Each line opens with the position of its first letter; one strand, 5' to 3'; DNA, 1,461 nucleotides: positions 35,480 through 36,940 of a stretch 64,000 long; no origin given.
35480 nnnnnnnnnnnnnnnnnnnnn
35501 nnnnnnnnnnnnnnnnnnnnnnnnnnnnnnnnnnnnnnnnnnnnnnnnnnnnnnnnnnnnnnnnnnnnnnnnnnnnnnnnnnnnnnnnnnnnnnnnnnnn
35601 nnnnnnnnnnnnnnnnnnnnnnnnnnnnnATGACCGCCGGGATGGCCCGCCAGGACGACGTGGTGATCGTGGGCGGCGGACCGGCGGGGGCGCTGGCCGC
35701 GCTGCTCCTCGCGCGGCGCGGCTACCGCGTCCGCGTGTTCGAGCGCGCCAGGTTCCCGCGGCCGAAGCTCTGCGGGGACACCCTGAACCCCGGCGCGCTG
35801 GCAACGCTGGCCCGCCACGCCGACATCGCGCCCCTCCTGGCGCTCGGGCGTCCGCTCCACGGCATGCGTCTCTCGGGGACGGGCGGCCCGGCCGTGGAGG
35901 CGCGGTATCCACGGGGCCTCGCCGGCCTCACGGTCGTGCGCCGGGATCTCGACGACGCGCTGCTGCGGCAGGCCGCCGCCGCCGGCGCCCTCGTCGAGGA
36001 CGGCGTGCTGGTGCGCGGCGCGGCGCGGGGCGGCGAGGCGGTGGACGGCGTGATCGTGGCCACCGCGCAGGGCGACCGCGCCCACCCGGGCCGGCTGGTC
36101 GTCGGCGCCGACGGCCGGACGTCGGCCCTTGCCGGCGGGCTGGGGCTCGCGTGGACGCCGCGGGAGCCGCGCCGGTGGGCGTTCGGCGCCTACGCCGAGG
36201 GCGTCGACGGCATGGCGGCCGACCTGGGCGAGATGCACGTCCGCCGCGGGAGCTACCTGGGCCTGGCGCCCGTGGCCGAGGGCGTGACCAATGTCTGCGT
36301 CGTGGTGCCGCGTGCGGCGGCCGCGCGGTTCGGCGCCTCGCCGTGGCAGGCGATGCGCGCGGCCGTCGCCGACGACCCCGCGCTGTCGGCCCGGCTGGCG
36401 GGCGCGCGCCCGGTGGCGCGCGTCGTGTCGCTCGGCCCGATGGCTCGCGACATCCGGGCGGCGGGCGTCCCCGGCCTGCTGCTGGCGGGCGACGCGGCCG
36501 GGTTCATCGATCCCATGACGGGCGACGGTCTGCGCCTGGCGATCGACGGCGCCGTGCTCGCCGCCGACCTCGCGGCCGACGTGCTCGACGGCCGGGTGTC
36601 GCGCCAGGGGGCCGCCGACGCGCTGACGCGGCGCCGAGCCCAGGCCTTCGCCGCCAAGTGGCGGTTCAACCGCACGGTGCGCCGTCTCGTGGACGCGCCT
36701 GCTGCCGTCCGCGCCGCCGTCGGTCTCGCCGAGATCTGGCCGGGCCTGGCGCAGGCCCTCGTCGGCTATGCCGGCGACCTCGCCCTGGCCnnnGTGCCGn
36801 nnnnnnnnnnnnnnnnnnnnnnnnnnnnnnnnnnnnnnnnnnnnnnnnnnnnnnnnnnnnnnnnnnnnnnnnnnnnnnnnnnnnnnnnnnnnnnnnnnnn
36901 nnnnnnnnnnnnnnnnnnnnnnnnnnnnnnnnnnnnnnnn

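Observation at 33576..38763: Orphan KAS-II-type ketosynthase + GGR-type flavoprotein + two ICMT-type membrane methyltransferases + PIG-V-like GT-C: candidate undescribed membrane-lipid pathway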

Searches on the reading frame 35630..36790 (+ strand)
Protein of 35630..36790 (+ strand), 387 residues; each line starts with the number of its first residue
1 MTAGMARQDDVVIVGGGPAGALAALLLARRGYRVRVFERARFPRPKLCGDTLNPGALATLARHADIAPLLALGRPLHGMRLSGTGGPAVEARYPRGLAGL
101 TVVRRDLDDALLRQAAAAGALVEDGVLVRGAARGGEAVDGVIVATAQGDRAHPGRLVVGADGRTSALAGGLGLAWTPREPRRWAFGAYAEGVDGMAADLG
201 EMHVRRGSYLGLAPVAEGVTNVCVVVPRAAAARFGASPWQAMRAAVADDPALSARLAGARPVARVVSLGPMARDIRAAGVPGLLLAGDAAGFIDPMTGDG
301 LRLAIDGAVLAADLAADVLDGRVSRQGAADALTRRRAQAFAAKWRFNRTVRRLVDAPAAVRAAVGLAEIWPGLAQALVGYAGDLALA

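Call 6: search_protein_families(library=pfam, proteins=[window:35630-36790:+], max_evalue=0.01)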
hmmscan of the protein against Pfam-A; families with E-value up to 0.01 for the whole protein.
seq(387 aa): 12 families
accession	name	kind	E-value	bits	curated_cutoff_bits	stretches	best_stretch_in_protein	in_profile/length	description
PF01494.25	FAD_binding_3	-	1.4e-20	74.3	22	1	10-338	3-341/349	FAD binding domain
PF13450.12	NAD_binding_8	-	3e-07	31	21.9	1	13-41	1-29/68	NAD(P)-binding Rossmann-like domain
PF01266.30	DAO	-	9e-07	29.2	27.9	1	10-42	1-33/353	FAD dependent oxidoreductase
PF04820.20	Trp_halogenase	-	6.4e-06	25.7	21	1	10-46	1-41/458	Tryptophan halogenase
PF12831.13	FAD_oxidored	-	1.3e-05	25.2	27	1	10-42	1-33/416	FAD dependent oxidoreductase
PF03486.20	HI0933_like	-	3.9e-05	23.7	50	1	10-46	2-38/244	HI0933-like protein Rossmann domain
PF00890.30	FAD_binding_2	-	4.6e-05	23.2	20.4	1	10-40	1-31/414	FAD binding domain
PF07992.20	Pyr_redox_2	-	5.7e-05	23.1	26.1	1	10-40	2-32/291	Pyridine nucleotide-disulphide oxidoreductase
PF01134.28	GIDA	-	0.00036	20.2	22.1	1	10-37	1-28/391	Glucose inhibited division protein A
PF01946.23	Thi4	-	0.00048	19.9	26.2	1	9-39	18-49/235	Thi4 family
PF00070.33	Pyr_redox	-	0.00058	20.8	22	1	11-46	2-37/82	Pyridine nucleotide-disulphide oxidoreductase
PF05834.18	Lycopene_cycl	-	0.0051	16.4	23.4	0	10-36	1-27/380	Lycopene cyclase protein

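Call 7: search_protein_families(library=ncbifam, proteins=[window:35630-36790:+], max_evalue=0.01)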
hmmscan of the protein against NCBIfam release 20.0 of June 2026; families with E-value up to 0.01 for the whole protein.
seq(387 aa): 89 families (the best 25 are shown)
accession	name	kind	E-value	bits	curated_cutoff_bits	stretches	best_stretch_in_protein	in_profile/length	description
TIGR02032.1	GG-red-SF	subfamily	4.5e-41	141.5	158.8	1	10-314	2-296/297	geranylgeranyl reductase family protein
NF049967.1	QhpG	equivalog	6.8e-23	81.2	240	1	11-350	1-321/423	flavin-dependent monooxygenase QhpG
NF045655.1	MkRedMenJ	equivalog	3.5e-21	75.6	700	1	6-355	2-353/406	menaquinone reductase MenJ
NF033113.0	halo_ClmS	equivalog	3.9e-19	68.6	900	2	9-62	3-55/570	chloramphenicol-biosynthetic FADH2-dependent halogenase CmlS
NF004834.1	PRK06185.1-3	subfamily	5.8e-19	68.2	500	2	131-350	136-354/420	FAD-dependent oxidoreductase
NF004833.1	PRK06185.1-1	subfamily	1.8e-18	66.5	488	2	129-360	130-360/403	FAD-dependent oxidoreductase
NF004835.0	PRK06185.1-4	equivalog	5.4e-16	58.4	601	2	8-72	10-74/411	FAD-dependent oxidoreductase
TIGR02023.1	BchP-ChlP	subfamily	1.4e-15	57.2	343.3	1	10-173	2-163/388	geranylgeranyl diphosphate reductase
NF005313.0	PRK06847.1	subfamily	2.2e-13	49.9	372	1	6-337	2-334/375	hypothetical protein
NF041080.1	DGGGPL_reductase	equivalog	6.3e-13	48.4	580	1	10-180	3-172/447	digeranylgeranylglycerophospholipid reductase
TIGR01988.1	Ubi-OHases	subfamily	2.5e-11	43.1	224.65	1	10-320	1-318/387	ubiquinone biosynthesis hydroxylase, UbiH/UbiF/VisC/COQ6 family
NF033145.1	rif_monoox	equivalog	1.2e-10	40.9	800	1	10-323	2-311/472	rifampin monooxygenase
NF005691.0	PRK07494.1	equivalog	4.2e-10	38.7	459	1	6-334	6-334/404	UbiH/UbiF family hydroxylase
NF005452.0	PRK07045.1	equivalog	1e-09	37.8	397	2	10-62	7-59/388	putative monooxygenase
NF004829.0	PRK06183.1-3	subfamily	1.6e-09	37.1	390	1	5-47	5-49/520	bifunctional 3-(3-hydroxy-phenyl)propionate/3-hydroxycinnamic acid hydroxylase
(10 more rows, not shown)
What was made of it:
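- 35630..36793 (+): Class A FAD flavoprotein (387 aa) of the family that accompanies type III PKS genes; invariant K46-L47-C48-G49-D50 and a GxYLG motif. FAD_binding_3 74 bits; GG-red-SF 141.5 bits (cut-off 158.8) (calls 6, 7).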

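Call 15: find_homologous_proteins(query=window:35630-36790:+, max_evalue=1e-10)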
Query window:35630-36790:+ (387 aa): 4697 proteins with E <= 1e-10 among 8000 candidates; the best 120 are listed.
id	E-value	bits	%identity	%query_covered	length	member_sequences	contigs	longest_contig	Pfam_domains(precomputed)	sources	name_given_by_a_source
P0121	1.8e-209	714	90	92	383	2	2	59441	PF01266.31,PF13450.13,PF04820.21,PF01494.26,PF12831.14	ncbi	ncbi:MAG: NAD(P)/FAD-dependent oxidoreductase [Vicinamibacterales bacterium]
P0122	6.7e-140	485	65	98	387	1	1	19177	PF01266.31,PF13450.13,PF00890.31,PF07992.21,PF01494.26,PF12831.14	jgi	jgi:menaquinone-9 beta-reductase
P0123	9.8e-137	474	66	97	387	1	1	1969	PF01266.31,PF13450.13,PF07992.21,PF03486.21,PF04820.21,PF01494.26,PF12831.14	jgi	-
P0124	2.2e-135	470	65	97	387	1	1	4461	PF01266.31,PF13450.13,PF01494.26,PF12831.14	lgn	-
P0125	2.8e-135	470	66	97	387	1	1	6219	PF01266.31,PF01494.26,PF12831.14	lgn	-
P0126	8.6e-133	461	66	98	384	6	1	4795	PF01266.31,PF13450.13,PF01494.26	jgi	-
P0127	2.2e-132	460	61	98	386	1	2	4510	PF01266.31,PF13450.13,PF03486.21,PF01134.29,PF01494.26,PF12831.14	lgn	-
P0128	6.1e-132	459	66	97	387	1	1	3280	PF01266.31,PF13450.13,PF00890.31,PF01494.26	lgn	-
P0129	6.3e-132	458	62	92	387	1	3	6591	PF01266.31,PF03486.21,PF04820.21,PF01494.26,PF12831.14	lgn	-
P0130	2.4e-130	453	64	97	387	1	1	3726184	PF13450.13,PF01494.26,PF12831.14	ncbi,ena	-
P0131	2.5e-130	453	64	98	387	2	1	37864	PF01266.31,PF04820.21,PF01494.26,PF12831.14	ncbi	-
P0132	3.9e-130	453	63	97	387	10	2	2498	PF01266.31,PF13450.13,PF04820.21,PF01494.26,PF12831.14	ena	-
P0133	9.0e-130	451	63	97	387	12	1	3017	PF01266.31,PF04820.21,PF01494.26,PF12831.14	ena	-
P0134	1.8e-129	450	61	97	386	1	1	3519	PF01266.31,PF13450.13,PF04820.21,PF01494.26,PF12831.14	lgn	-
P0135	2.1e-129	450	63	98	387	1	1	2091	PF01266.31,PF13450.13,PF04820.21,PF01494.26,PF12831.14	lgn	-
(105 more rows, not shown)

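Call 18: search_solved_structures(query=window:35630-36790:+, max_evalue=0.001, show_alignments=1)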
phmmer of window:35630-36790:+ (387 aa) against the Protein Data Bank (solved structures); distinct sequences matched with E-value up to 0.001: 45.
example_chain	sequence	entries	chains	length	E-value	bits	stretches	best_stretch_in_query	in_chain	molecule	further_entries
8zop_A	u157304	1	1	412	1.4e-21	80.4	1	8-311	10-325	Halogenase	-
3e1t_A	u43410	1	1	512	1.8e-15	60.4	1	10-342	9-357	Halogenase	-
3i3l_A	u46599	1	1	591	2.8e-15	59.7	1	9-325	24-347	Alkylhalidase CmlS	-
5buk_A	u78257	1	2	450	1.5e-14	57.4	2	4-61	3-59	FADH2-dependent halogenase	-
7fco_A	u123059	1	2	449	5.9e-13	52.1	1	9-75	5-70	ChlB4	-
5bul_A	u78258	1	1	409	5.9e-12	48.8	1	9-322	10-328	flavin-dependent halogenase triple mutant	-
5bva_A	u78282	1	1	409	2.1e-11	47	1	9-322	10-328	flavin-dependent halogenase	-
3nix_A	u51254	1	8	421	2.9e-11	46.5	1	8-322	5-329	Flavoprotein/dehydrogenase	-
5dbj_E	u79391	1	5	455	7.1e-11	45.2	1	9-59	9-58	FADH2-dependent halogenase PltA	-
3oz2_A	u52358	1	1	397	8.2e-11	45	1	9-321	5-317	Digeranylgeranylglycerophospholipid reductase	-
5vqb_A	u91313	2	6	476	1.1e-10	44.6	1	10-331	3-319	Rifampin monooxygenase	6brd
8gu0_A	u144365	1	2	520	2.2e-10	43.6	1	8-159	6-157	Non-heme halogenase radH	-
8uiu_A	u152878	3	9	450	1.5e-06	31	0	8-40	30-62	Flavin monooxygenase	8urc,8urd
7xgb_A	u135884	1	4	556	2e-06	30.5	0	7-52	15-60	Tetracycline 7-halogenase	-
7v0b_A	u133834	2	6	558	2.1e-06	30.5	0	7-52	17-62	Tetracycline 7-halogenase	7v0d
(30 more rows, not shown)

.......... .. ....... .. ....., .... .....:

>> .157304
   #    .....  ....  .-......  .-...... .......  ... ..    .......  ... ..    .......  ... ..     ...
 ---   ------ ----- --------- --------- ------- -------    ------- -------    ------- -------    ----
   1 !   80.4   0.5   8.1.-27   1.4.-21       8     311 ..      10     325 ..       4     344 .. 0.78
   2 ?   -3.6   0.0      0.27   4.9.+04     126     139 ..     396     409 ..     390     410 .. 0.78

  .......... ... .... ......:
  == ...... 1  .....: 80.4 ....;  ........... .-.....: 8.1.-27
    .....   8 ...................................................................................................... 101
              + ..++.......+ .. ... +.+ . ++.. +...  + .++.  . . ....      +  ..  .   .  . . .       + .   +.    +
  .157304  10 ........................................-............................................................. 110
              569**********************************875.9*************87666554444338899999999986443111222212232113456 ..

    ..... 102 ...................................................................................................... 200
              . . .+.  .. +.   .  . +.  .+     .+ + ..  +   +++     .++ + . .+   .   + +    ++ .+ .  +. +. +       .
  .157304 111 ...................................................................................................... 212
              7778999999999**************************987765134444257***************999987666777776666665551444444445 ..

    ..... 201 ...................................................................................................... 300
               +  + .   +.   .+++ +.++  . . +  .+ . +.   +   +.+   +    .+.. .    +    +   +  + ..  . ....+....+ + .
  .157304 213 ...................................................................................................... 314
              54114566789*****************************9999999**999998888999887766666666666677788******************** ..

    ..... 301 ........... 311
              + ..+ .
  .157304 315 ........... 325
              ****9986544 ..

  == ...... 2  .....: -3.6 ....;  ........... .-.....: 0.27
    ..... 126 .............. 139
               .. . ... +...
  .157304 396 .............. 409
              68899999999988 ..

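Call 47: search_dna_similar(query=window:35630-36790:+, collection=plasmids, mode=protein, max_evalue=1e-10, max_rows=25)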
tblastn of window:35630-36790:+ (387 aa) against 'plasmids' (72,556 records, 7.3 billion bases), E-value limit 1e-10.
No match.
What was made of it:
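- Tried and rejected: tblastn of the window flavoprotein against plasmids at E 1e-10: no hit (call 47).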

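Call 71: predict_structure(alignment_id=A3)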
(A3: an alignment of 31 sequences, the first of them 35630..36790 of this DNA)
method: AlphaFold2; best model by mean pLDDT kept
length: 387 residues; sequences in the alignment: 31
mean_pLDDT: 88.1   pTM: 0.90
mean pLDDT of the five models: 88.1, 86.7, 86.1, 83.6, 82.0
residues with pLDDT >= 90: 215; 70-90: 145; 50-70: 19; < 50: 8
segments of 3 or more residues with pLDDT < 50: 1-5
pLDDT, mean of each block of 10 residues (from residue 1): 62 95 98 93 56 93 96 93 80 93 90 98 93 94 94 96 87 85 89 93 86 90 90 88 86 90 85 82 90 66 91 98 97 94 86 80 81 88 89
secondary structure, 60 per line:
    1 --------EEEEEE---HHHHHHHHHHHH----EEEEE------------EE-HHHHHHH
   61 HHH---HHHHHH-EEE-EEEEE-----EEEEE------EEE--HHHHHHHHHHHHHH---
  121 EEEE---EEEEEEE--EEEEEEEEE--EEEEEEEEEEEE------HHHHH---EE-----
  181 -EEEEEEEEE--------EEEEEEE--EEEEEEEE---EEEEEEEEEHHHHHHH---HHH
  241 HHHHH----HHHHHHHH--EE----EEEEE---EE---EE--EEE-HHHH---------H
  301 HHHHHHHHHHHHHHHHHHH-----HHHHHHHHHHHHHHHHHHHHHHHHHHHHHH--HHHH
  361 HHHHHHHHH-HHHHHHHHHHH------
elements in order: E9-14 H18-29 E34-38 H54-63 H67-72 E74-76 E78-82 E88-92 E99-101 H104-117 E121-124 E128-134 E137-145 E148-159 H166-170 E182-190 E199-205 E208-215 E219-227 H228-234 H238-245 H250-257 E266-270 E283-285 H287-290 H300-319 H325-354 H357-369 H371-381

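Call 74: fold_search(model_id=the predicted structure, library=pdb)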
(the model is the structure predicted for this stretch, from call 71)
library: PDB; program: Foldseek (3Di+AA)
matches with E <= 10: 1990; with E <= 0.001: 1374
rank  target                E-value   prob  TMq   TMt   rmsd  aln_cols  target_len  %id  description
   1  8zop                  9.2e-29  1.00  0.82  0.78   4.4       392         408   23  Structure of FasV in complex with FAD (released 2025-04-02)
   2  5buk_A                9.7e-27  1.00  0.72  0.65   3.8       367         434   23  Structure of flavin-dependent chlorinase Mpy16 (released 2016-03-09)
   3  5buk_B                1.6e-26  1.00  0.71  0.65   3.4       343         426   24  Structure of flavin-dependent chlorinase Mpy16 (released 2016-03-09)
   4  8gu0_A                2.3e-26  1.00  0.75  0.66   4.2       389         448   22  Crystal structure of a fungal halogenase RadH (released 2023-07-26)
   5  5dbj_D                4.0e-26  1.00  0.74  0.67   3.8       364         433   22  Crystal structure of halogenase PltA (released 2015-10-07)
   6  3nix_E                6.9e-26  1.00  0.76  0.73   5.1       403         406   20  Crystal structure of flavoprotein/dehydrogenase from Cytophaga hutchinsonii. Northeast Structural Genomics Consortium  (released 2010-06-30)
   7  7fco_A                1.1e-25  1.00  0.75  0.68   3.2       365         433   25  ChlB4 Halogenase (released 2022-03-16)
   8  5bul                  1.3e-25  1.00  0.76  0.75   6.1       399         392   21  Structure of flavin-dependent brominase Bmp2 triple mutant Y302S F306V A345W (released 2016-03-09)
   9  5dbj_A                1.7e-25  1.00  0.75  0.67   3.4       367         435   22  Crystal structure of halogenase PltA (released 2015-10-07)
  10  3i3l                  1.7e-25  1.00  0.73  0.53   4.1       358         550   23  Crystal structure of CmlS, a flavin-dependent halogenase (released 2010-03-09)
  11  3nix_D                2.0e-25  1.00  0.73  0.70   3.1       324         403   22  Crystal structure of flavoprotein/dehydrogenase from Cytophaga hutchinsonii. Northeast Structural Genomics Consortium  (released 2010-06-30)
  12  7fco_B                2.0e-25  1.00  0.71  0.64   3.6       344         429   27  ChlB4 Halogenase (released 2022-03-16)
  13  7xgb_A                2.0e-25  1.00  0.68  0.51   3.8       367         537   22  Crystal structure of the ctcP from Streptomyces aureofaciens (released 2022-07-20)
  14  3nix_F                2.1e-25  1.00  0.76  0.73   4.9       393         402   21  Crystal structure of flavoprotein/dehydrogenase from Cytophaga hutchinsonii. Northeast Structural Genomics Consortium  (released 2010-06-30)
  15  8gu0_B                2.2e-25  1.00  0.77  0.67   4.1       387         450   21  Crystal structure of a fungal halogenase RadH (released 2023-07-26)
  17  3oz2                  3.9e-25  1.00  0.75  0.74   3.6       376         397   21  Crystal structure of a geranylgeranyl bacteriochlorophyll reductase-like (Ta0516) from Thermoplasma acidophilum at 1.60  (released 2010-10-27)
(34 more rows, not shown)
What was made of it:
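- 35630..36793 (+): AF2 model pLDDT 88; Foldseek top hits are halogenases and GGR (calls 71, 74).
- On Flavin-dependent halogenases: Halogenases are the best PDB sequence and fold matches (calls 18, 74).
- Closest known: Geranylgeranyl reductase family. Same: Foldseek TM-score to 3oz2 is 0.75 (call 74).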
